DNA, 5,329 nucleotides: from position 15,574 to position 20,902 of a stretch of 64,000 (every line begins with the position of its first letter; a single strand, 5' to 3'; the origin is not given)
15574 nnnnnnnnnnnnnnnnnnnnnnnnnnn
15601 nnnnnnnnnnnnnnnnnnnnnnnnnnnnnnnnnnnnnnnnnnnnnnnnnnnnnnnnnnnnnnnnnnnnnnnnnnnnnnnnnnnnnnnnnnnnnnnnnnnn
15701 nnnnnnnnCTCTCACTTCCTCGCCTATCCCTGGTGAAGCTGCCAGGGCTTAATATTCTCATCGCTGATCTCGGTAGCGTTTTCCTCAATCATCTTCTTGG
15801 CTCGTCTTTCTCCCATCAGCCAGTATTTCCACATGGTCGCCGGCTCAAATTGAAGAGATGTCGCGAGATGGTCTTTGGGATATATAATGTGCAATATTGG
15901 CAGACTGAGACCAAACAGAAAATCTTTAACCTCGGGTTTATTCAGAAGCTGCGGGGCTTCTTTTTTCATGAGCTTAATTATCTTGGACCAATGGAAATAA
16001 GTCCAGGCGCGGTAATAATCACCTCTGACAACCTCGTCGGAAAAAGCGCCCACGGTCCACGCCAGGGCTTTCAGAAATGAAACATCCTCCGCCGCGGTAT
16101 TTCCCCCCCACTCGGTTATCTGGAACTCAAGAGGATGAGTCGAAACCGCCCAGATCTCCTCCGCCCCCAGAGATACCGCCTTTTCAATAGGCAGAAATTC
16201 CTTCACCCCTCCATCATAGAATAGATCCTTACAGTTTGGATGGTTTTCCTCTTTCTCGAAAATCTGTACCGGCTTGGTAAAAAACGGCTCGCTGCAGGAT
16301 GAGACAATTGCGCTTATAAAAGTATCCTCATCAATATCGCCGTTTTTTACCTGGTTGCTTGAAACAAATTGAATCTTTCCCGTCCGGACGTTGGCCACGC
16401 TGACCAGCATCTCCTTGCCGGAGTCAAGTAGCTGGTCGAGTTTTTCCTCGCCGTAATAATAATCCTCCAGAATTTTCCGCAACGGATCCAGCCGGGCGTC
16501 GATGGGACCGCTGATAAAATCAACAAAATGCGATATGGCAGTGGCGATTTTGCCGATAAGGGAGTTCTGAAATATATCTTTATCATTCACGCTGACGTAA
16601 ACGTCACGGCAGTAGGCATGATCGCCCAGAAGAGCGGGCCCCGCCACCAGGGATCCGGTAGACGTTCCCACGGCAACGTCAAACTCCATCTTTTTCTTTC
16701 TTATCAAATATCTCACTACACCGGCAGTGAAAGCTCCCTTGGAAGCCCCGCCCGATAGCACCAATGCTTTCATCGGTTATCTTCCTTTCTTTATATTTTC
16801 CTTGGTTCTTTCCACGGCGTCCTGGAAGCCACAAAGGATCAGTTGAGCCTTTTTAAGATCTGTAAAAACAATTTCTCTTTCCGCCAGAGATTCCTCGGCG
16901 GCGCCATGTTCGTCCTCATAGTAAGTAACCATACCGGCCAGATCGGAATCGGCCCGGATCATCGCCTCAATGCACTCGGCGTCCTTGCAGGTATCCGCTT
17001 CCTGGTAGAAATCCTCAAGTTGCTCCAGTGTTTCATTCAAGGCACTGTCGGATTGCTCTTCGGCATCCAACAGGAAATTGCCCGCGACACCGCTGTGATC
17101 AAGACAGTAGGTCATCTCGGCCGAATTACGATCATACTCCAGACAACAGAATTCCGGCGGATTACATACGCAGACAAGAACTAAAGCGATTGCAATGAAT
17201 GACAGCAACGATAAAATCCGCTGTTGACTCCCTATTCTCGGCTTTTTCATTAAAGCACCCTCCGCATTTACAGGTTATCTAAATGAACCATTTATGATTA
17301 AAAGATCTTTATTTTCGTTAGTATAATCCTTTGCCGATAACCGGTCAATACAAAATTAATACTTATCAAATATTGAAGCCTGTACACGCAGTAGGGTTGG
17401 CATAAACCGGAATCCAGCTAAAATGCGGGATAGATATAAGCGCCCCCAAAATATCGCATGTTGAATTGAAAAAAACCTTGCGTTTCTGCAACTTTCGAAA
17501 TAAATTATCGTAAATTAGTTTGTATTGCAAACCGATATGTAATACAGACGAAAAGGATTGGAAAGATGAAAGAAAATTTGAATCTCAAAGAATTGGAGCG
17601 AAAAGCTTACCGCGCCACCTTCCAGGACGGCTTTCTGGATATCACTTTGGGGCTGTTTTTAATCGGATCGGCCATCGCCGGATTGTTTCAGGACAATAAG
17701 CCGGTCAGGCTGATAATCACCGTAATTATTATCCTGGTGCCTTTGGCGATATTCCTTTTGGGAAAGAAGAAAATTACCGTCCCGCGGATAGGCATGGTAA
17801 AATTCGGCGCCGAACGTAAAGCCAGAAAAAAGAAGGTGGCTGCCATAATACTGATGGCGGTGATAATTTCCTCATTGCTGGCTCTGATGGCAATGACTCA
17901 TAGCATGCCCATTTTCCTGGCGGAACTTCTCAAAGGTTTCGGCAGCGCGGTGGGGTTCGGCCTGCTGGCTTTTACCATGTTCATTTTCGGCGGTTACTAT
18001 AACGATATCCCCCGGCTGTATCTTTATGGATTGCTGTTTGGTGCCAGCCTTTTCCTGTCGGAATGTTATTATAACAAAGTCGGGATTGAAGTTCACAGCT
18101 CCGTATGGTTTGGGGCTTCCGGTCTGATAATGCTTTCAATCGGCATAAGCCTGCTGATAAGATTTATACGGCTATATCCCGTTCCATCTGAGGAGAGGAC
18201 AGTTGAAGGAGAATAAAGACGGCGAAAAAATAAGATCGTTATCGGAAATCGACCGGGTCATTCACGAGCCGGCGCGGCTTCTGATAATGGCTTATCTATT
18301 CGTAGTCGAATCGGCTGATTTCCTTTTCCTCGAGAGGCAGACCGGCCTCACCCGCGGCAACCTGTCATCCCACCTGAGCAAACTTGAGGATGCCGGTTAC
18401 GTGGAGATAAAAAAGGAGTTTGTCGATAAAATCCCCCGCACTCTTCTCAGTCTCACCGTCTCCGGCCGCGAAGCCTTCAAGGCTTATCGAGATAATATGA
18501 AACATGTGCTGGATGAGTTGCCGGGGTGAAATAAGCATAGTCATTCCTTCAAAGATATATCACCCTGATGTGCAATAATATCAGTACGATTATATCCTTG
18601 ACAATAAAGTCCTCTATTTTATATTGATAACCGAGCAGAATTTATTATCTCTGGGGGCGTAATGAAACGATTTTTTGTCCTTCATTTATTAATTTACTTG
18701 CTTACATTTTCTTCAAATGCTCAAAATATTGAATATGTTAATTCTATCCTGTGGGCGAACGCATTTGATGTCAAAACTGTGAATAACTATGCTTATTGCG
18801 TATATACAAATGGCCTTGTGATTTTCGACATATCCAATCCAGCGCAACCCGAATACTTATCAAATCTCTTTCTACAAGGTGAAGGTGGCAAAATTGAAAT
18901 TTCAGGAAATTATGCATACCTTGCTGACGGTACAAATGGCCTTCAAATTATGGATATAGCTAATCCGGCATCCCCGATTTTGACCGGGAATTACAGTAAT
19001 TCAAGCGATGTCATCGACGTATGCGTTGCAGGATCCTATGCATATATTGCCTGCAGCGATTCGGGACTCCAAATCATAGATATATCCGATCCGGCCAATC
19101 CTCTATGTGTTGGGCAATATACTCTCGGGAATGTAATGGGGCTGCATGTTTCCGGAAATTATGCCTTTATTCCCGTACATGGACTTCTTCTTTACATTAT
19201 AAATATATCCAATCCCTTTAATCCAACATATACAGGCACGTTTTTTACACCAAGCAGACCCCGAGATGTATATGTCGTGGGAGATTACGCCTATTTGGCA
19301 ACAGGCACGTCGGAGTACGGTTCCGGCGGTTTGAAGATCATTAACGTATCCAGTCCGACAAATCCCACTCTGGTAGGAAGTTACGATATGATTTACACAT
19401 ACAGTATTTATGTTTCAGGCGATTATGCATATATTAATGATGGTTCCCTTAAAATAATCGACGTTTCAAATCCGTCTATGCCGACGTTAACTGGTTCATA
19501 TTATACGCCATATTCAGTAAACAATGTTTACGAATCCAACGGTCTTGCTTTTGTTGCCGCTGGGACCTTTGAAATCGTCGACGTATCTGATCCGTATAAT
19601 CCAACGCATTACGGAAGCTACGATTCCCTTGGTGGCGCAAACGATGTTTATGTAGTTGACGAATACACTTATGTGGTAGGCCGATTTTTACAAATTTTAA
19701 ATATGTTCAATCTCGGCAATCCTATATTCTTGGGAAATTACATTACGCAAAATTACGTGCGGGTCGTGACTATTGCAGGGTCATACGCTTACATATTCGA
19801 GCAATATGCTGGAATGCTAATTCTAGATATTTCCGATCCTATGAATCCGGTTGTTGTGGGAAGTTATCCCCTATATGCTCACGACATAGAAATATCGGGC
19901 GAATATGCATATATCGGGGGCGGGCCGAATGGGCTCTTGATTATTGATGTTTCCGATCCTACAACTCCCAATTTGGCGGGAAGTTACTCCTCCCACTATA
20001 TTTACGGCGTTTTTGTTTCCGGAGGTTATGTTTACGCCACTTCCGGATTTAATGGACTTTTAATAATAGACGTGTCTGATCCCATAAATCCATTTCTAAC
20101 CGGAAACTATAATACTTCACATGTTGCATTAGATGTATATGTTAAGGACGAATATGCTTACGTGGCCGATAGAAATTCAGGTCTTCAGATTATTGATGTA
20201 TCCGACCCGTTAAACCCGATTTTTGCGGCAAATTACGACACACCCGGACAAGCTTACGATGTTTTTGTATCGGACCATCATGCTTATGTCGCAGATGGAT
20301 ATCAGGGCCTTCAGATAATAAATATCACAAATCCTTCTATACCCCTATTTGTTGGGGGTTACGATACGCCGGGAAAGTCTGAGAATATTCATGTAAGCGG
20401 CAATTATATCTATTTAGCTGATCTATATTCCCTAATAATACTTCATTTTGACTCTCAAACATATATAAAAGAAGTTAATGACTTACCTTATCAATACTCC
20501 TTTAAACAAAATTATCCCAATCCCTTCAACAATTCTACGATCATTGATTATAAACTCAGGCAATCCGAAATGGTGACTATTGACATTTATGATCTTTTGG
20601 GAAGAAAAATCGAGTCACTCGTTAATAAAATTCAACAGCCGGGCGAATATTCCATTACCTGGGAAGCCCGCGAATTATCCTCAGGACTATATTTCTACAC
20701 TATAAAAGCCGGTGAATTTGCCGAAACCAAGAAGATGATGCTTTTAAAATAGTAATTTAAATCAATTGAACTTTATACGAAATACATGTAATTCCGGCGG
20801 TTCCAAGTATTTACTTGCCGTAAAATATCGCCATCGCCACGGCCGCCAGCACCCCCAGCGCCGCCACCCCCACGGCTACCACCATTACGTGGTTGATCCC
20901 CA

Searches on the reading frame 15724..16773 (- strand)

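Call 61: search_protein_families(library=ncbifam, proteins=[window:15724-16773:-], max_evalue=0.001)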
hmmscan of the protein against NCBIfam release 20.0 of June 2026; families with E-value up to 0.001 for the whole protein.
window:15724-16773:- (349 aa): 2 families
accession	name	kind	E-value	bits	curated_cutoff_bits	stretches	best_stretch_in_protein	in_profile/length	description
NF041079.1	CBASS_lipase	equivalog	2.3e-09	36.9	200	1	2-190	2-175/317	CBASS cGAMP-activated phospholipase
NF053870.1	DS2_1_antiphage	equivalog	0.0002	20.8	400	1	3-49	2-52/299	anti-phage phospholipase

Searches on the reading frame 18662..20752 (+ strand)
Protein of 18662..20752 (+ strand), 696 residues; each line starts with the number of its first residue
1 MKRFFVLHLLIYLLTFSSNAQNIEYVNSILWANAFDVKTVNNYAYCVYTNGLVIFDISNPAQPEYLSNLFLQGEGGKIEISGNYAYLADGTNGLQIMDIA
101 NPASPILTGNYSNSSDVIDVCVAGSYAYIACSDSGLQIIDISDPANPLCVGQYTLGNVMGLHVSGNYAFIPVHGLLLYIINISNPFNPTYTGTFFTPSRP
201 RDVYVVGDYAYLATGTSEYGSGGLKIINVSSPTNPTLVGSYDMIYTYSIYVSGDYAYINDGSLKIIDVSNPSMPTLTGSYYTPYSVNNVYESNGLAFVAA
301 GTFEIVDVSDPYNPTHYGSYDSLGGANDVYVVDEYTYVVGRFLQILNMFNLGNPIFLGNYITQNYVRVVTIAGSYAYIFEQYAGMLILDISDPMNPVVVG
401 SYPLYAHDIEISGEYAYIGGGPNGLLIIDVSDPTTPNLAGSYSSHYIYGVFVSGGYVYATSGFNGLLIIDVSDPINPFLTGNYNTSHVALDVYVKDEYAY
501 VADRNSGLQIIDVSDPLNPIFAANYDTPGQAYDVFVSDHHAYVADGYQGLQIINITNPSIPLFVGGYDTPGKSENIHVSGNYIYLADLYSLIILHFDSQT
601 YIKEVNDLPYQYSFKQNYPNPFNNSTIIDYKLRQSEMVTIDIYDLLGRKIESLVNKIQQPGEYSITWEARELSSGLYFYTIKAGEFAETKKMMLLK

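Call 40: search_protein_families(library=pfam, proteins=[window:18662-20752:+], max_evalue=0.01)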
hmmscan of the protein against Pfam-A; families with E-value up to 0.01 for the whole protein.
window:18662-20752:+ (696 aa): 4 families
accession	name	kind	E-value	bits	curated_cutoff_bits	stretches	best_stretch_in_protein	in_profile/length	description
PF08309.17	LVIVD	-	3.9e-123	401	20.2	12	405-442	3-40/42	LVIVD repeat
PF18962.6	Por_Secre_tail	-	1.9e-11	44.5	27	1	618-693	2-74/75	Secretion system C-terminal sorting domain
PF09826.15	Beta_propel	-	3.5e-10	39.8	22.4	0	257-341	59-130/495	Beta propeller domain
PF05694.17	SBP56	-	0.0078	15.5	34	0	118-159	309-351/453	56kDa selenium binding protein (SBP56)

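Call 54: search_protein_families(library=ncbifam, proteins=[window:18662-20752:+], max_evalue=0.01)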
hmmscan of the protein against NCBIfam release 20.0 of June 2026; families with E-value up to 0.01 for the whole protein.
window:18662-20752:+ (696 aa): 4 families
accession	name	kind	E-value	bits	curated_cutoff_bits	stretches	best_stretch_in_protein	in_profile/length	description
TIGR04312.1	choice_anch_B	subfamily_domain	6.3e-26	91.5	100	4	462-518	256-315/364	choice-of-anchor B family protein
TIGR04183.1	Por_Secre_tail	domain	2.7e-11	43.3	23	1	618-693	2-70/72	T9SS type A sorting domain-containing protein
NF038113.1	T9SSA_dep_M36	equivalog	1.1e-09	37.1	885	1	614-694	793-868/869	T9SS-dependent M36 family metallopeptidase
NF052323.1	T9SSA_dep_M6i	equivalog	2.6e-09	35.6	600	1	617-692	960-1034/1043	T9SS-dependent M6-like inactivated metalloprotease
